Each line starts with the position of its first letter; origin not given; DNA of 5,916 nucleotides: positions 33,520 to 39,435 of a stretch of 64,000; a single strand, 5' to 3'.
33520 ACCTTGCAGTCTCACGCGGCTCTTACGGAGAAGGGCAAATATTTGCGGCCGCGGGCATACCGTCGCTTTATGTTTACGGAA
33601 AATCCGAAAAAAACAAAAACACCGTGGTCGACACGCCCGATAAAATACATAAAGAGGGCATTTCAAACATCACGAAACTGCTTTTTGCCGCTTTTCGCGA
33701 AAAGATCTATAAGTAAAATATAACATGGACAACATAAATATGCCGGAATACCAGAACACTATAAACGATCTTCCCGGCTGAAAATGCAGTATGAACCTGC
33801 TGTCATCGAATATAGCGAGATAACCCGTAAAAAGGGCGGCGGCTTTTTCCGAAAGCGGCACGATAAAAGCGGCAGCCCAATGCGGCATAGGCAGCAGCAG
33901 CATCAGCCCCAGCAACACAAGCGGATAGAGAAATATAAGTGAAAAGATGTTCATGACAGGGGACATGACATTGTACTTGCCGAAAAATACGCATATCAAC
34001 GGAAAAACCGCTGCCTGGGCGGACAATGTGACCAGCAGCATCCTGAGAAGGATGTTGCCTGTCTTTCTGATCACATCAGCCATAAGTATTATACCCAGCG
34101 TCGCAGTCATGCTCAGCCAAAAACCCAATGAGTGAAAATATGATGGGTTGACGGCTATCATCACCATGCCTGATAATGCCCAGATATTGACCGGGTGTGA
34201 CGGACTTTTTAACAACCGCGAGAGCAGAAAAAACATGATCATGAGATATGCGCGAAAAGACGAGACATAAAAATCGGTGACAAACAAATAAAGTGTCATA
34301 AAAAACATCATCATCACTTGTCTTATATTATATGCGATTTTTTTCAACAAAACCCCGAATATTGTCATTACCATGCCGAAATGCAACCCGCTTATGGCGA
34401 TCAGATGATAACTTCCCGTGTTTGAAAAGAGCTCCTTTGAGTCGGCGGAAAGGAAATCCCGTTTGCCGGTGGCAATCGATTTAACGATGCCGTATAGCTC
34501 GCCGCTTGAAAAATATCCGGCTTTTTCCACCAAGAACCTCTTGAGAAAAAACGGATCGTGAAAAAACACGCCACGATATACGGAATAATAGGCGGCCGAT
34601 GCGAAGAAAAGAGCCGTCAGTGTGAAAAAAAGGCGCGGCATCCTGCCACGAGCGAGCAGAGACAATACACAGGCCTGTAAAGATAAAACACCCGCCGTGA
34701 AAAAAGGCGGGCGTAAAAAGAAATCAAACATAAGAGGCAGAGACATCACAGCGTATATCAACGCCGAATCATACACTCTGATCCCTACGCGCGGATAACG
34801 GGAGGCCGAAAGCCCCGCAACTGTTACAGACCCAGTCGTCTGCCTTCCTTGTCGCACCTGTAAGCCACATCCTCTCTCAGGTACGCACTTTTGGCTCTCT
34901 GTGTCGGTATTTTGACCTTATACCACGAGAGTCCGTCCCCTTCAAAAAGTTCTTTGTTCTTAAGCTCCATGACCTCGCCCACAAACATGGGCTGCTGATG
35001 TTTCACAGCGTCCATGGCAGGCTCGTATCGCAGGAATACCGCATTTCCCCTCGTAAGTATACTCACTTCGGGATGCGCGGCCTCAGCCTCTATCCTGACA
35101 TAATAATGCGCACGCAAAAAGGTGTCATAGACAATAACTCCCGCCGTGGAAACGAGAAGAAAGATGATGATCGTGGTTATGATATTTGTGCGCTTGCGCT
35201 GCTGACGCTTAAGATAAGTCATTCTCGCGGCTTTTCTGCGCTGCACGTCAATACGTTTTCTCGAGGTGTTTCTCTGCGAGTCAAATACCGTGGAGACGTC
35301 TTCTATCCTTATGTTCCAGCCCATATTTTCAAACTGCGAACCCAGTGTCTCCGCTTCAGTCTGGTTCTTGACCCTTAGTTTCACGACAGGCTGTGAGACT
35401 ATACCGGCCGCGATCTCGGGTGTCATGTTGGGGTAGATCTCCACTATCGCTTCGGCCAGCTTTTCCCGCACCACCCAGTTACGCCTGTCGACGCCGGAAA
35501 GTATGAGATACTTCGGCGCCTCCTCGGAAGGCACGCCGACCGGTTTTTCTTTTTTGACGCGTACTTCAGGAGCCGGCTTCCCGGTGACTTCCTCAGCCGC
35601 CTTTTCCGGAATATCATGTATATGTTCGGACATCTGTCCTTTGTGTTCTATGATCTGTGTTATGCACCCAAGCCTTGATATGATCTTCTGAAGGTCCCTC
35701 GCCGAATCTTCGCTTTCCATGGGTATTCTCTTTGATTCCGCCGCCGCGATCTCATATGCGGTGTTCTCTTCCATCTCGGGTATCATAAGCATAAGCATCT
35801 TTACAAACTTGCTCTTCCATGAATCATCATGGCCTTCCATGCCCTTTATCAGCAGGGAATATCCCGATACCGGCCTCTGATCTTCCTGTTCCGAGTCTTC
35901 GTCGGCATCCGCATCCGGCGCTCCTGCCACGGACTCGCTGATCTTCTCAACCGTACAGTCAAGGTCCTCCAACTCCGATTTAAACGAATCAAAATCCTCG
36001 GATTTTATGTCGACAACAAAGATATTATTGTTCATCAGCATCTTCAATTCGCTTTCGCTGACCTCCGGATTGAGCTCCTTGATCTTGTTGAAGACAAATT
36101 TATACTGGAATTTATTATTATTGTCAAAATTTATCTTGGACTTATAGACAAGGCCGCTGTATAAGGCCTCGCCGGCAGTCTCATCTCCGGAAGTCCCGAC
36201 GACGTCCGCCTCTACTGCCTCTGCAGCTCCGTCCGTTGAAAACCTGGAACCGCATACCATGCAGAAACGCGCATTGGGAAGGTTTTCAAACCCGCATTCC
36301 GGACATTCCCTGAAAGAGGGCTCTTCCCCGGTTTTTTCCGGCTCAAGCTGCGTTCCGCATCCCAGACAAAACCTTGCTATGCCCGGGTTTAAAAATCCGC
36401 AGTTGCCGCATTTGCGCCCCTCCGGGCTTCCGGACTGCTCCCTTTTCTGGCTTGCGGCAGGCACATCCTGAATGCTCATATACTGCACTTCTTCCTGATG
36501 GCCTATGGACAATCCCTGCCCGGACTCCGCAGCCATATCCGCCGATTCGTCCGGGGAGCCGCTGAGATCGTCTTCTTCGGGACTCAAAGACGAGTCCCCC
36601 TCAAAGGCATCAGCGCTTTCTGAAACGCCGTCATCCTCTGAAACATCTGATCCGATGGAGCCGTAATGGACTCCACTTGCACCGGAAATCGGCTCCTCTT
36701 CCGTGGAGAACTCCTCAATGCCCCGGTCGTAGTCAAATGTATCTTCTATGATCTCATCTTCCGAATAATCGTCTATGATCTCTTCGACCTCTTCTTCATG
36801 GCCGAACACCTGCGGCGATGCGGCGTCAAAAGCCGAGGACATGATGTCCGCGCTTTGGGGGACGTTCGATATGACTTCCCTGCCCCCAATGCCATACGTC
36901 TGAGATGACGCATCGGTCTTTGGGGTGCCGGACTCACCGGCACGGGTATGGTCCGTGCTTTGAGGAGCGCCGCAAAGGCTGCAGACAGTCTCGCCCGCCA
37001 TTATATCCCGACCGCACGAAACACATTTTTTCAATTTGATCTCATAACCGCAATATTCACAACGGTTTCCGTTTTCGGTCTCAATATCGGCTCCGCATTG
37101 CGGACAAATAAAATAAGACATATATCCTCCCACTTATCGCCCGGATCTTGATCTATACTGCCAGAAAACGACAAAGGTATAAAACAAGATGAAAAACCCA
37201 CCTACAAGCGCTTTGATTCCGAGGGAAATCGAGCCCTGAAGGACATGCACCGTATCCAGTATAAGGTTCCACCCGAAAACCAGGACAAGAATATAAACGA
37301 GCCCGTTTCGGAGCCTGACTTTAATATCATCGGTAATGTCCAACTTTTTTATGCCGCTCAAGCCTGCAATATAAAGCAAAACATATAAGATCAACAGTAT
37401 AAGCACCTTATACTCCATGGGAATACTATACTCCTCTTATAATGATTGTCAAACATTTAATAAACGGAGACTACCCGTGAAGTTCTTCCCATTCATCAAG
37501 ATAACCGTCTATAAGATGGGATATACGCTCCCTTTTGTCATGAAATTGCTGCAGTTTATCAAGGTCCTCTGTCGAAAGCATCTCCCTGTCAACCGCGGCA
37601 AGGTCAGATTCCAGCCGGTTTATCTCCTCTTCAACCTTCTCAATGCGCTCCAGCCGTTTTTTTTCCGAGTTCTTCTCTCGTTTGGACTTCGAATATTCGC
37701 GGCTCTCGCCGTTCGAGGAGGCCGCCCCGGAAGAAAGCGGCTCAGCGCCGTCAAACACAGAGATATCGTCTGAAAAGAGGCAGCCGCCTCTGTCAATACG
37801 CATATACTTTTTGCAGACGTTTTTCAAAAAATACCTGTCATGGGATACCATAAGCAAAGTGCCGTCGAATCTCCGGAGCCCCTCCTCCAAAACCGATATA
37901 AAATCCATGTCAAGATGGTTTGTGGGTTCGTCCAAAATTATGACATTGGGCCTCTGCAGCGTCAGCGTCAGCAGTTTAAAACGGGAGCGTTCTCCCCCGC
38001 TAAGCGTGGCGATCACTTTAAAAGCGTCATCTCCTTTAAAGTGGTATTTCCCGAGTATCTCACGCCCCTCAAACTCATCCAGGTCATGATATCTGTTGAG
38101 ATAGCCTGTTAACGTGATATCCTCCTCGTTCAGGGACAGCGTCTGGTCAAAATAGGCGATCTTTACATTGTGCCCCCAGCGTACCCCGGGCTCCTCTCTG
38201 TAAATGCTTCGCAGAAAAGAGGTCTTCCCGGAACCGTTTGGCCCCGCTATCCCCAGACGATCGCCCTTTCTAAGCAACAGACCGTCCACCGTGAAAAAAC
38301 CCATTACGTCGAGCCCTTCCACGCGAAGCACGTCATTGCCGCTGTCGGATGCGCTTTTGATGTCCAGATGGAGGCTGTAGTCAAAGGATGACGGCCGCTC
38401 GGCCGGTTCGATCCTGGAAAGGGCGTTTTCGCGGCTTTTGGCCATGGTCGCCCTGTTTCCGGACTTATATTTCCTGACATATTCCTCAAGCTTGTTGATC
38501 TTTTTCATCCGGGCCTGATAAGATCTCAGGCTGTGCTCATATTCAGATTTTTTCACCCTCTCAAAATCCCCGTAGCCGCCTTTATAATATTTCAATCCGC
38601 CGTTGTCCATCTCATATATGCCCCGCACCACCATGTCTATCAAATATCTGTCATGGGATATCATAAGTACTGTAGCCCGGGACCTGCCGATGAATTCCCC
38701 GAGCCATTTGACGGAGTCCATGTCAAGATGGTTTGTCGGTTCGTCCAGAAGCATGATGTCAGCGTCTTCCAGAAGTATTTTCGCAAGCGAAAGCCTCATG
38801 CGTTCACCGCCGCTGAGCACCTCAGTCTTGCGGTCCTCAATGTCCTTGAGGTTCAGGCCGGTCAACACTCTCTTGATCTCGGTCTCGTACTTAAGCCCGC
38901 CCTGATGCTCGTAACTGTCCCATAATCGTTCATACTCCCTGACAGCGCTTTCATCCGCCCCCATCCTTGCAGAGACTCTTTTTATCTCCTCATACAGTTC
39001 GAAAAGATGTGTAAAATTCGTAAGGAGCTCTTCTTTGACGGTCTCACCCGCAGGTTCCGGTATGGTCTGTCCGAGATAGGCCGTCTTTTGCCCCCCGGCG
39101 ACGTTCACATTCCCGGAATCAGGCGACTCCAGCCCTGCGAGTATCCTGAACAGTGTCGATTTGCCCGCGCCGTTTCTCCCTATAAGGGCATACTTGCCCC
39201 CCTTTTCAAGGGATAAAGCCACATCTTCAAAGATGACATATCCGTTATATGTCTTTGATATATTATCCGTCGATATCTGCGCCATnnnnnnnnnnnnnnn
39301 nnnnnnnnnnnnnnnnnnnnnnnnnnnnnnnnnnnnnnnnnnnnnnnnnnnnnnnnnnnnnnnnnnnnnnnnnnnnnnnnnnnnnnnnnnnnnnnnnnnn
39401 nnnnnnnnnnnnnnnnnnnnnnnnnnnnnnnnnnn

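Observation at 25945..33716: Three adjacent proteins that all appear to be pseudoenzymes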

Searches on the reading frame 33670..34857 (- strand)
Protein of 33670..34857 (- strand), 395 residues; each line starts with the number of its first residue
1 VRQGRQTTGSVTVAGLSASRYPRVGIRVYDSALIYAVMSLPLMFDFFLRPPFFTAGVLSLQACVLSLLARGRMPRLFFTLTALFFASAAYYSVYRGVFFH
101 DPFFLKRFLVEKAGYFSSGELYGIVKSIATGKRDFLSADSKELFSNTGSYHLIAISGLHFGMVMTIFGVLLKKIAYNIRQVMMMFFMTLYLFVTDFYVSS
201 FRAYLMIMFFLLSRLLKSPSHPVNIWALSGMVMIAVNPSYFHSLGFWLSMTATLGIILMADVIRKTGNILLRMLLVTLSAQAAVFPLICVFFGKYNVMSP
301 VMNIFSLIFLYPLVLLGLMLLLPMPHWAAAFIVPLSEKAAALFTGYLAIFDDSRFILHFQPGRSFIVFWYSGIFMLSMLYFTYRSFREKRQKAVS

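Call 30: search_protein_families(library=pfam, proteins=[window:33670-34857:-], max_evalue=0.001)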
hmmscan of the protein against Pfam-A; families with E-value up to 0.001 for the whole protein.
window:33670-34857:- (395 aa): 1 family
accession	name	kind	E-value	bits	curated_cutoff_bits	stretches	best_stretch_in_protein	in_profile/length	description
PF03772.21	Competence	-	2.1e-40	139.2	23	1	129-378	2-265/270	Competence protein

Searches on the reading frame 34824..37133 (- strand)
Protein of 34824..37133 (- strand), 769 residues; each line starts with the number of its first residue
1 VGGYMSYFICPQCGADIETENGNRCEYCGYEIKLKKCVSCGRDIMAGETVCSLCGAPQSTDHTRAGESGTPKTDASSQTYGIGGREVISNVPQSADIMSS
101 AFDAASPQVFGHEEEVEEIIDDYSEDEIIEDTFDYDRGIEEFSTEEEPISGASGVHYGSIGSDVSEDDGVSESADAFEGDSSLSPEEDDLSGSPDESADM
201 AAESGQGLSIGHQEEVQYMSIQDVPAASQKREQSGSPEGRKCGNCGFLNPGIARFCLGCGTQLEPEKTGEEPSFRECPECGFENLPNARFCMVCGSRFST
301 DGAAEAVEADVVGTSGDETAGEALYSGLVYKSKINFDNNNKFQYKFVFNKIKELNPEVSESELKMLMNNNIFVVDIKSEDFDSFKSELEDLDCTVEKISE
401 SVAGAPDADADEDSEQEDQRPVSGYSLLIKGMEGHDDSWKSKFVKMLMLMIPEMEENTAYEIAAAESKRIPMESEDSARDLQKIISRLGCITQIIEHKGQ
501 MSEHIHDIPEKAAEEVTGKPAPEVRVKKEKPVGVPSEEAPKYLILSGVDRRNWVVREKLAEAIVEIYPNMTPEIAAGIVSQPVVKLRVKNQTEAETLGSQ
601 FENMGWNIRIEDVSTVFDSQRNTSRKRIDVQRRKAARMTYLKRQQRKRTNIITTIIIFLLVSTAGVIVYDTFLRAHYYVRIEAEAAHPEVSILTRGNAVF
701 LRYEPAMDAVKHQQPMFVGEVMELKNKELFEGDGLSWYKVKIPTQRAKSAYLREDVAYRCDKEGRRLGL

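Call 30: search_protein_families(library=pfam, proteins=[window:34824-37133:-], max_evalue=0.001)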
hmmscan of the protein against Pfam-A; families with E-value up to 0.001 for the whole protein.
window:34824-37133:- (769 aa): 2 families
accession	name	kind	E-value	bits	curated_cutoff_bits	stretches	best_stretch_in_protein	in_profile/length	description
PF12773.13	DZR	-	1.2e-14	54.6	27.3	2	242-295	1-45/45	Double zinc ribbon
PF13240.11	Zn_Ribbon_1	-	3.3e-14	52.6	25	1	277-297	2-22/23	zinc-ribbon domain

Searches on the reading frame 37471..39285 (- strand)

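Call 30: search_protein_families(library=pfam, proteins=[window:37471-39285:-], max_evalue=0.001)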
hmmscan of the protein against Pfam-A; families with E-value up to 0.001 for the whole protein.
window:37471-39285:- (604 aa): 11 families
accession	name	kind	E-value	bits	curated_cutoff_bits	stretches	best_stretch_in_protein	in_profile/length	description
PF00005.33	ABC_tran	-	7.6e-45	153.3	25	2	20-185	2-137/137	ABC transporter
PF12848.13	ABC_tran_Xtn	-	1.2e-17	64.2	25.9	1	225-300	2-78/85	ABC transporter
PF13304.12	AAA_21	-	4.2e-17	63.6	27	1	32-141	2-106/304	AAA domain, putative AbiEii toxin, Type IV TA system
PF02463.25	SMC_N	-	1.3e-10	41.5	40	0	154-217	134-203/220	RecF/RecN/SMC N terminal domain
PF13476.12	AAA_23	-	6e-07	30.7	27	0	14-49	5-39/201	AAA domain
PF13555.12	AAA_29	-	1.5e-06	28.3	27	0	19-46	12-39/61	P-loop containing region of AAA domain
PF16326.10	ABC_tran_CTD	-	1.2e-05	25.9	32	1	541-602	4-67/69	ABC transporter C-terminal domain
PF00006.31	ATP-synt_ab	-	2.9e-05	24.2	29.5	0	21-80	6-65/213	ATP synthase alpha/beta family, nucleotide-binding domain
PF13521.12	AAA_28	-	0.00027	21.6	27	0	31-106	1-58/164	AAA domain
PF13191.12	AAA_16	-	0.00076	20.4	32.6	0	346-453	29-140/167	AAA ATPase domain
PF13175.12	AAA_15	-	0.00087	19.4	32.1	0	19-50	14-44/374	AAA ATPase domain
